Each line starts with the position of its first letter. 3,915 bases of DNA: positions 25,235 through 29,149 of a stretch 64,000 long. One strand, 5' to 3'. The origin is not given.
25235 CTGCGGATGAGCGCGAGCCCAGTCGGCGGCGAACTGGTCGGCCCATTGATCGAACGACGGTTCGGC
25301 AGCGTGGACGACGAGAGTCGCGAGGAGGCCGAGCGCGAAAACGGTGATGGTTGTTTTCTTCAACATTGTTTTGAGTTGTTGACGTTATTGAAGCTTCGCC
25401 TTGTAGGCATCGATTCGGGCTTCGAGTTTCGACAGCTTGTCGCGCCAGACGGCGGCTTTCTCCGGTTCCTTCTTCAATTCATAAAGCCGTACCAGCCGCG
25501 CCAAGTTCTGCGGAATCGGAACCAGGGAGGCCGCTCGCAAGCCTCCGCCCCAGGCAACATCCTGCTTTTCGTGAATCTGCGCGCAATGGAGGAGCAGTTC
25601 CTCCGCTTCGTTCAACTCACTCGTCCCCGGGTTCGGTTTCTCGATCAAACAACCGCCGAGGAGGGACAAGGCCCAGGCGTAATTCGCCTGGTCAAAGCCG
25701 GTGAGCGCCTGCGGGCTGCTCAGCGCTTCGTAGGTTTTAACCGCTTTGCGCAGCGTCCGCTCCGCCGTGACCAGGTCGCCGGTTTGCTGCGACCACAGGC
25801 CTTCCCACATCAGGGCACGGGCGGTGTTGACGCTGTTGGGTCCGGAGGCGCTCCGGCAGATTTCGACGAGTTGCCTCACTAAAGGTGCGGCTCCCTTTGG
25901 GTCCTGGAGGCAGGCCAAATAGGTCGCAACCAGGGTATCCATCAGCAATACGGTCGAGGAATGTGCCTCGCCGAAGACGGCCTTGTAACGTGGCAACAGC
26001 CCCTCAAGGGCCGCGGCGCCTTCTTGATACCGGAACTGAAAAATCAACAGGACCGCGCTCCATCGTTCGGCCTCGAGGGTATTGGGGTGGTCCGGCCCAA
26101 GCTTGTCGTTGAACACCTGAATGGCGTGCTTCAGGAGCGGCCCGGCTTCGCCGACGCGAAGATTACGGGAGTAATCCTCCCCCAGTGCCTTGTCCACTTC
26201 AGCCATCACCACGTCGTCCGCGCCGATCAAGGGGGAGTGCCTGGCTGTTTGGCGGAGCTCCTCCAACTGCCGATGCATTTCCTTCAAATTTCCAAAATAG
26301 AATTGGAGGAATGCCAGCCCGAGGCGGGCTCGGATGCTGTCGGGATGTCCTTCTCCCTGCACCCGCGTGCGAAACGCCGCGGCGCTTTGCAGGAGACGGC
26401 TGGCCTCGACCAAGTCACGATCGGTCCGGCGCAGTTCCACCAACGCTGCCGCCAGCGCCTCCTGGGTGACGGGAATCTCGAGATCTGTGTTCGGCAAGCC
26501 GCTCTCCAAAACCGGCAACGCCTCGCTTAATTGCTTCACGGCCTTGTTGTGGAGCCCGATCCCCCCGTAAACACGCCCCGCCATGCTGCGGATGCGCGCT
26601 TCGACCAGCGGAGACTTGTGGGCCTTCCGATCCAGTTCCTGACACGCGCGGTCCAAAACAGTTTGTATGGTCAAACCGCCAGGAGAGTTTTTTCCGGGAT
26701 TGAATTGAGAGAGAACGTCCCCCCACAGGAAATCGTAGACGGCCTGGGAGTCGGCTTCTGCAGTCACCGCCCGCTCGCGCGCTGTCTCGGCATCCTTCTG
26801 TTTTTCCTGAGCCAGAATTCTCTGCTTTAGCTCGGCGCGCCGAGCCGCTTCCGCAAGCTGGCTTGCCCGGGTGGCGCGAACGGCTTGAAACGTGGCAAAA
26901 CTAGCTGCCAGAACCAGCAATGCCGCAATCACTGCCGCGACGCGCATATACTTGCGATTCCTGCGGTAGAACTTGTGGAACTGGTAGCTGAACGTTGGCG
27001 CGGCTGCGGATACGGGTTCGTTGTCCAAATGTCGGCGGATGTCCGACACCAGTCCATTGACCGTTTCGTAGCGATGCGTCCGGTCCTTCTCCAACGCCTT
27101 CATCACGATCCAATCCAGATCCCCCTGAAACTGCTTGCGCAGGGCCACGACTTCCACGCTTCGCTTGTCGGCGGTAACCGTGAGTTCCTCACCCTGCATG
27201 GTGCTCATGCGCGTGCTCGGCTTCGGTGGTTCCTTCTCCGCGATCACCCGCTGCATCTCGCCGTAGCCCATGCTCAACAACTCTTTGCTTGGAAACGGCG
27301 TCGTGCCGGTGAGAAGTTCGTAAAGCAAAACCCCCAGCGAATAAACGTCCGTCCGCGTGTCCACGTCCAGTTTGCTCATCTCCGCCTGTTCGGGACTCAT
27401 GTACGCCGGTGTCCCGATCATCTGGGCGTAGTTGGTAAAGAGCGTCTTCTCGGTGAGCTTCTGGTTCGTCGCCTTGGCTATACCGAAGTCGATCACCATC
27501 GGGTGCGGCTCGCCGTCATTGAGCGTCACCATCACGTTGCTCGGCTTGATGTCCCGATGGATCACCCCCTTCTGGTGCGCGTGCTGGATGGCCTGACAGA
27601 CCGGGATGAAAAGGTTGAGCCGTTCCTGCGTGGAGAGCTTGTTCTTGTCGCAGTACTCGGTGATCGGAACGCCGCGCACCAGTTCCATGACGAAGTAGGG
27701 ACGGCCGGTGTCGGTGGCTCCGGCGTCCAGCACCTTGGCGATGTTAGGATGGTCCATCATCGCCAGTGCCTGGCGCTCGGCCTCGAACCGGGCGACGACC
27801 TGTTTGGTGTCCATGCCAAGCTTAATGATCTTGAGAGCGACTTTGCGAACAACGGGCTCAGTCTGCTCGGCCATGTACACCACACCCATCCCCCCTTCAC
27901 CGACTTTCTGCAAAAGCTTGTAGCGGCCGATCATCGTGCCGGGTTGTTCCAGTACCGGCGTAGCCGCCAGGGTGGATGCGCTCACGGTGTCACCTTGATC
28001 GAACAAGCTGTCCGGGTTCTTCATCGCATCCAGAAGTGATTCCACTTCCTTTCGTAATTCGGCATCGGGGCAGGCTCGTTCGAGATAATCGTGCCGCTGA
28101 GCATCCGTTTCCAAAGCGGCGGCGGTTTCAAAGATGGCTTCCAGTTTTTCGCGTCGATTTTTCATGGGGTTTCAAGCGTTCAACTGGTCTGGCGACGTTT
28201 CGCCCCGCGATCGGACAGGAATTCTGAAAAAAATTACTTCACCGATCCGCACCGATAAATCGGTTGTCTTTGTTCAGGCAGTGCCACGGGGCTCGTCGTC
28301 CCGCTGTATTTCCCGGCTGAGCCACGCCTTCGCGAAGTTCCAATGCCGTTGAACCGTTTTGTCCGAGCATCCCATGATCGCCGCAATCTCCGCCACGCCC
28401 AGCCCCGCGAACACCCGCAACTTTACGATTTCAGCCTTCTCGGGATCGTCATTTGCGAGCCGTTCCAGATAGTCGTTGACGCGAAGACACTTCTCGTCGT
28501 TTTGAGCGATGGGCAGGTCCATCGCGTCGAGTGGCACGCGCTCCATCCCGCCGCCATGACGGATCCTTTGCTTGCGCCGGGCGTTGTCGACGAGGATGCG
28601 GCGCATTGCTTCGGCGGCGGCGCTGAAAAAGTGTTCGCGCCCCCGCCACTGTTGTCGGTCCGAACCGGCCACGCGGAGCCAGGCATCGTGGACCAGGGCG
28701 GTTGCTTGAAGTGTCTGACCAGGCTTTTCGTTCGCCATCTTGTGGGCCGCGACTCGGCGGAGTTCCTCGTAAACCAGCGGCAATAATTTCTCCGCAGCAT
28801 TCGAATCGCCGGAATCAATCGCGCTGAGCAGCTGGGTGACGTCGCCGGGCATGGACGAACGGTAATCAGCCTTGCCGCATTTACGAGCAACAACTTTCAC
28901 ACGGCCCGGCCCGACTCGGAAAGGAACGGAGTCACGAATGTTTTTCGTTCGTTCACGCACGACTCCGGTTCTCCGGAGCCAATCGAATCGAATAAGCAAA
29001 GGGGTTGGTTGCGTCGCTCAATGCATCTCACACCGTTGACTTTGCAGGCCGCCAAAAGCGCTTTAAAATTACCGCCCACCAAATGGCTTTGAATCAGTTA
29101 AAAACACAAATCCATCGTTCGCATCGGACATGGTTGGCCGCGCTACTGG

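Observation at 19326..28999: Paralogous ECF-sigma / Ser-Thr-kinase cassettes with a conserved kinase N-terminal motif, two intact and two decayed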

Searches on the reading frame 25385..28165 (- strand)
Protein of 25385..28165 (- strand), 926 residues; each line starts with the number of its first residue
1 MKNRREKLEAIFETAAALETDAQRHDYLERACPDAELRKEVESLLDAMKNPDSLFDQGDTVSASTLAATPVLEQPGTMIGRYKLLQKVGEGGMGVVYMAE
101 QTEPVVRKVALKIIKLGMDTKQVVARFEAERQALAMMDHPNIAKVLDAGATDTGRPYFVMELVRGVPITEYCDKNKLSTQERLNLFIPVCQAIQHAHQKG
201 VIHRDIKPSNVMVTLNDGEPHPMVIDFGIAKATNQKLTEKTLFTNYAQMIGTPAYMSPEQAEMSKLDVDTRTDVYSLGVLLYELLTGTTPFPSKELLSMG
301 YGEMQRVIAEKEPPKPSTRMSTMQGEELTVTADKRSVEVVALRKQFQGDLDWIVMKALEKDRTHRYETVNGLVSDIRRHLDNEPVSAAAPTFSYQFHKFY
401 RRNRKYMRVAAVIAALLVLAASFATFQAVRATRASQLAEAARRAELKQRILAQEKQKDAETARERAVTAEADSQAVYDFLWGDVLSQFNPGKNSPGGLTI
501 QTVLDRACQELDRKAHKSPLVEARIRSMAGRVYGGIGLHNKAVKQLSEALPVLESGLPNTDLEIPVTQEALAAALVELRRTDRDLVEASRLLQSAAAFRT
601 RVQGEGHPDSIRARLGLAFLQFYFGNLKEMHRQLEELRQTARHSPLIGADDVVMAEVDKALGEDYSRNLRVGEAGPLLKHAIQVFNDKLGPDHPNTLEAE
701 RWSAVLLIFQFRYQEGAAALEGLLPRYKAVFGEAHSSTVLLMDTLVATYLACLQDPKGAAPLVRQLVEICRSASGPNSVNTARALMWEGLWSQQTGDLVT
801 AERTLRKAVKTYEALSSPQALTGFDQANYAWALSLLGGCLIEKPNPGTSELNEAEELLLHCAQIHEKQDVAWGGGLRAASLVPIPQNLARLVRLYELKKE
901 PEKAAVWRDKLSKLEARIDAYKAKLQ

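Call 6: search_protein_families(library=pfam, proteins=[window:25385-28165:-], max_evalue=0.01)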
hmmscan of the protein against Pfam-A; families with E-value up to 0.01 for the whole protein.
window:25385-28165:- (926 aa): 9 families
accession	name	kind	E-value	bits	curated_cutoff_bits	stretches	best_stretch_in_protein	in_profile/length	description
PF00069.31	Pkinase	-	1.3e-44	153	31.7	1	82-308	1-220/263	Protein kinase domain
PF07714.23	PK_Tyr_Ser-Thr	-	7.4e-30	104.5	23.1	1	83-297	2-211/258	Protein tyrosine and serine/threonine kinase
PF13424.12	TPR_12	-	2.4e-18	66.5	30.1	3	744-814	7-77/77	Tetratricopeptide repeat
PF13374.12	TPR_10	-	7.9e-12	45.2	27.5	0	662-695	9-42/42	Tetratricopeptide repeat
PF01636.29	APH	-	1.6e-06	28.5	23.2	1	196-230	165-197/239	Phosphotransferase enzyme family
PF17667.7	Pkinase_fungal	-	3e-06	26.7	24.1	1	178-259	284-363/387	Fungal protein kinase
PF03109.22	ABC1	-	7.6e-06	25.7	22.9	1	153-240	140-224/244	ABC1 atypical kinase-like domain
PF24885.1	TPR_NPHP3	-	6.8e-05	22.8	100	0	630-696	122-182/239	Nephrocystin-3 TPR domain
PF06293.20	Kdo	-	0.0054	16.6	21.3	0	168-230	105-169/207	Lipopolysaccharide kinase (Kdo/WaaP) family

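Call 8: search_protein_families(library=ncbifam, proteins=[window:25385-28165:-], max_evalue=0.01)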
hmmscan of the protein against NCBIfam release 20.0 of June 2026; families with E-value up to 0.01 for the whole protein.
window:25385-28165:- (926 aa): 21 families
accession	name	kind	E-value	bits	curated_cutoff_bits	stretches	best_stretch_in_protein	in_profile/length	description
NF033483.0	PknB_PASTA_kin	equivalog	1e-75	255.9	450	1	78-389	5-278/563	Stk1 family PASTA domain-containing Ser/Thr kinase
NF047741.1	antiphage_MADS6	equivalog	5.4e-44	150.7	460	2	175-340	294-451/612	methylation-associated defense system protein kinase MAD6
NF052427.1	StpK7MSMEG_1200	equivalog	2.6e-42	145.1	900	1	77-317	4-230/601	serine/threonine protein kinase StpK7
TIGR03903.1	TOMM_kin_cyc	equivalog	3.1e-39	134.6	705.75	1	107-288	4-186/1267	TOMM system kinase/cyclase fusion protein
NF009651.0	PRK13184.1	equivalog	8.6e-35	119.9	839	1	79-384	1-295/932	serine/threonine-protein kinase PknD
NF053615.1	SerThrKinAfsKStmc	equivalog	5.9e-29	101.3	1300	1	78-292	11-214/809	protein serine/threonine kinase AfsK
NF038150.1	lanthi_synth_IV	equivalog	1.8e-25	89.4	650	1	70-413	181-517/851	class IV lanthionine synthetase LanL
NF033442.0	BREX_PglW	equivalog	1.2e-20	72.9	990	1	18-290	460-709/1391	BREX system serine/threonine kinase PglW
NF043056.1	T4SS_LegK1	equivalog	1.1e-19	70.4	550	1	87-284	78-283/516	Dot/Icm T4SS effector kinase LegK1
NF040586.1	FxSxx_TPR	equivalog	1.1e-16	60.5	300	1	531-814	436-714/830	FxSxx-COOH system tetratricopeptide repeat protein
NF038151.1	lanthi_synth_III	equivalog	8.9e-14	50.8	575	1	93-357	233-478/833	class III lanthionine synthetase LanKC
NF058632.1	SerThrKinPrkT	equivalog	1.3e-11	44.1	280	1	81-235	22-170/322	serine/threonine protein kinase PrkT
TIGR03724.2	arch_bud32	equivalog_domain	1.5e-07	31.1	125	1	155-235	67-136/193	KEOPS complex kinase/ATPase Bud32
NF011464.0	PRK14879.1-7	equivalog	8e-06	25.7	246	1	157-232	82-151/221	Kae1-associated kinase Bud32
NF007174.0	PRK09605.1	equivalog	2.1e-05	23.2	447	1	152-235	407-478/535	bifunctional N(6)-L-threonylcarbamoyladenine synthase/serine/threonine protein kinase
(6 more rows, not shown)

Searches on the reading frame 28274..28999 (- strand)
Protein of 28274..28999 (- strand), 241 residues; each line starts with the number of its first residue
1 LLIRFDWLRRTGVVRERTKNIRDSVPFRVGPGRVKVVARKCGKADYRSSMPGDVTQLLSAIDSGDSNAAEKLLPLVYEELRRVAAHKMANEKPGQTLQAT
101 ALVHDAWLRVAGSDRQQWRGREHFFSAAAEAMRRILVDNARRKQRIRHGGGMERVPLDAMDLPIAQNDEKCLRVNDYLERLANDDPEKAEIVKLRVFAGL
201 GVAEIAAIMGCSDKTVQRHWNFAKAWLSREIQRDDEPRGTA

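Call 6: search_protein_families(library=pfam, proteins=[window:28274-28999:-], max_evalue=0.01)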
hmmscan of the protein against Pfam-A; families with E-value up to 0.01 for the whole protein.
window:28274-28999:- (241 aa): 8 families
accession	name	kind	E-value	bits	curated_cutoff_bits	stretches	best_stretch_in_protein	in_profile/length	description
PF07638.17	Sigma70_ECF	-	5.4e-62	209.4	21.1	1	52-232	2-184/185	ECF sigma factor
PF08281.18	Sigma70_r4_2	-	3.3e-07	30.3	25.7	1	186-226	13-53/54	Sigma-70, region 4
PF13384.12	HTH_23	-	0.00021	21.4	24.6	1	187-218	6-36/50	Homeodomain-like domain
PF13518.12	HTH_28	-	0.00029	21.3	25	1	187-220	1-33/52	Helix-turn-helix domain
PF00196.25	GerE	-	0.0017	18.4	23.5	1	196-219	14-37/57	Bacterial regulatory proteins, luxR family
PF13551.12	HTH_29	-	0.0048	17.4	28.1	0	198-219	10-32/64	Winged helix-turn helix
PF04545.22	Sigma70_r4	-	0.006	16.5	24.1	0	186-218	7-39/50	Sigma-70, region 4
PF19889.5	DUF6362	-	0.0064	17.3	31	0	173-223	45-94/98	Domain of unknown function (DUF6362)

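Call 8: search_protein_families(library=ncbifam, proteins=[window:28274-28999:-], max_evalue=0.01)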
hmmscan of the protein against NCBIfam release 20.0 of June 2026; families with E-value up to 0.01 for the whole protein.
window:28274-28999:- (241 aa): 16 families
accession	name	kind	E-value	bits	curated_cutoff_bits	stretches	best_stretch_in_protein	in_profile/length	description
TIGR02999.1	Sig-70_X6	subfamily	2.2e-64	216.7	126.15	1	53-231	3-182/183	ECF-type sigma factor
TIGR02937.1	sigma70-ECF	superfamily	9e-17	61.2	42.9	1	68-230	2-164/165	sigma-70 family RNA polymerase sigma factor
NF009166.1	PRK12513.1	equivalog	6.6e-09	35.7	206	1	56-231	11-186/193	RNA polymerase sigma factor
NF007216.0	PRK09638.1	equivalog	4.8e-07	29.7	194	1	55-235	6-178/180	RNA polymerase sigma factor SigY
TIGR02984.1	Sig-70_plancto1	subfamily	9.5e-07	28.6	183.75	1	165-221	125-178/189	RNA polymerase sigma-70 factor, Planctomycetaceae-specific subfamily 1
NF009191.0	PRK12539.1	subfamily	1.7e-06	27.7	171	1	53-217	7-165/185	sigma-70 family RNA polymerase sigma factor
TIGR02983.1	SigE-fam_strep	subfamily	3.4e-06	27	141.55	1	77-232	16-159/162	SigE family RNA polymerase sigma factor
NF008894.0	PRK11924.3-1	equivalog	7e-06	26.2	258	1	53-227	8-177/188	RNA polymerase sigma factor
NF006550.0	PRK09047.1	equivalog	7.8e-06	25.5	173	1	189-232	145-188/194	RNA polymerase sigma factor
NF058625.1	sigma_PG0214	equivalog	2.4e-05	24.1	130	1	88-219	20-149/170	GFO_1088 family ECF-type sigma factor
NF009165.0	PRK12512.1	equivalog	3.6e-05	23.5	198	1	53-217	8-165/184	RNA polymerase sigma factor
TIGR02954.1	Sig70_famx3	hypoth_equivalog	7.4e-05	22.6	188.5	1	56-233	5-169/170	RNA polymerase sigma-70 factor, TIGR02954 family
NF007230.0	PRK09648.1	subfamily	0.00013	21.8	209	1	53-217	12-175/195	RNA polymerase sigma factor ShbA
NF007227.0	PRK09645.1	subfamily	0.00056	19.9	202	1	107-228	52-167/177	sigma-70 family RNA polymerase sigma factor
TIGR02985.1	Sig70_bacteroi1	subfamily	0.0031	17.8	126.4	1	174-227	108-158/162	RNA polymerase sigma-70 factor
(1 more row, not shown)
